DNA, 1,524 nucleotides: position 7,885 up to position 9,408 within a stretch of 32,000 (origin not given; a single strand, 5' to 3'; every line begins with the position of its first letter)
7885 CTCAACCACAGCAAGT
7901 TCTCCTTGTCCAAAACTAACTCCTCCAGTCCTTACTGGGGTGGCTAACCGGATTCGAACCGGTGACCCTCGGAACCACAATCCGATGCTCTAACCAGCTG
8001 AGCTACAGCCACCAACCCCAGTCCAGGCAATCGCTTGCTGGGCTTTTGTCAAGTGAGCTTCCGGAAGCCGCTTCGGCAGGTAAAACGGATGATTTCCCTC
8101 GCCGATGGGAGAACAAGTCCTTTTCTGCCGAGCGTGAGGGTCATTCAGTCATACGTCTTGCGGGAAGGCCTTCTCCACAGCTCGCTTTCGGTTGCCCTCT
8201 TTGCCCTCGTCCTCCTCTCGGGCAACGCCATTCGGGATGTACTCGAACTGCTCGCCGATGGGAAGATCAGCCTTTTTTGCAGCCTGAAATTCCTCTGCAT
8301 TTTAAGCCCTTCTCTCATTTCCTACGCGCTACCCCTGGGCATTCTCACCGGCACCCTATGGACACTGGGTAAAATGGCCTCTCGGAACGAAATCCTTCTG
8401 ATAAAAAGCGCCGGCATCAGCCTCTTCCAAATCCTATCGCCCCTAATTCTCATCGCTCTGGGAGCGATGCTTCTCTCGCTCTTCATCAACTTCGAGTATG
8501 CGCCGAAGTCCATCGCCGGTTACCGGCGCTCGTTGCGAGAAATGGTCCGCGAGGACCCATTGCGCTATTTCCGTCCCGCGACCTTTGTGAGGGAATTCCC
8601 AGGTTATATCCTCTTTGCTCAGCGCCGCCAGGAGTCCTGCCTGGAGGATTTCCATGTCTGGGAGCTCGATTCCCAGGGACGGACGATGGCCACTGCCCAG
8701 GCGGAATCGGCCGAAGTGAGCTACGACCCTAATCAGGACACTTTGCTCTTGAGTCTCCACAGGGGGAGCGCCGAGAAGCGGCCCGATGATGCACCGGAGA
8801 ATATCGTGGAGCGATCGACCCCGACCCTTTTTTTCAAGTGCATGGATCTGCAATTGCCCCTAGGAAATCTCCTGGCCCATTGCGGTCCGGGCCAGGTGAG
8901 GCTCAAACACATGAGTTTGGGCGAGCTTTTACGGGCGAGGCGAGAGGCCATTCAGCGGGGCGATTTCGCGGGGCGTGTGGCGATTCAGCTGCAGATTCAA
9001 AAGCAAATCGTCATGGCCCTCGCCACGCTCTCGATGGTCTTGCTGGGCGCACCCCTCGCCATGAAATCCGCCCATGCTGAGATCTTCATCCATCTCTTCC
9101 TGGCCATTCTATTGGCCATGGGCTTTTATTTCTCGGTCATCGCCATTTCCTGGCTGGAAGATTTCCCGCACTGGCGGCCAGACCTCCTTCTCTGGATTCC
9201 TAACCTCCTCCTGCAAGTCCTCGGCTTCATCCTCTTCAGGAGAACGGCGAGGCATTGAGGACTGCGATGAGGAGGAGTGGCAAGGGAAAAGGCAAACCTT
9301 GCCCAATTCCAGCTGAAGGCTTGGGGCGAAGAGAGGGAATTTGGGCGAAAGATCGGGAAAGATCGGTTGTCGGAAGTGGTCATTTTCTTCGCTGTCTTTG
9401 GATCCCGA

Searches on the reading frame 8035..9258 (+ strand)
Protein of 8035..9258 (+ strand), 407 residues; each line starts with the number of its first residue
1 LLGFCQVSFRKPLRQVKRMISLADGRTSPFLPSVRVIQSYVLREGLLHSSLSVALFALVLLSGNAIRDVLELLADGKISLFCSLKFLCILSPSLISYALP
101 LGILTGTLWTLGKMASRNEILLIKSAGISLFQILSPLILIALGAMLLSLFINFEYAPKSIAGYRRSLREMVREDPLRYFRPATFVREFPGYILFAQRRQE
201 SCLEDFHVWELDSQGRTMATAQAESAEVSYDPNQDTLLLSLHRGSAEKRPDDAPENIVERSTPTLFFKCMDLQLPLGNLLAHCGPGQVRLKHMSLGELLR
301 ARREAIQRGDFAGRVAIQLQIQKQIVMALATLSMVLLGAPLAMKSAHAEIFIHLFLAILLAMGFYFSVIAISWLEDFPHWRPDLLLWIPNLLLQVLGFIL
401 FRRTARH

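Call 10: search_protein_families(library=ncbifam, proteins=[window:8035-9258:+])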
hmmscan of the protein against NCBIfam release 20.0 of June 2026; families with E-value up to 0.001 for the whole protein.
window:8035-9258:+ (407 aa): 2 families
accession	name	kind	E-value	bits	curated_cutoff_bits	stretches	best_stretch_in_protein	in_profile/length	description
TIGR04407.1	LptF_YjgP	equivalog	1.1e-36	126.2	230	1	37-402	2-346/347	LPS export ABC transporter permease LptF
TIGR04408.1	LptG_lptG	equivalog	1.4e-30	106.2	240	2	38-228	3-192/351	LPS export ABC transporter permease LptG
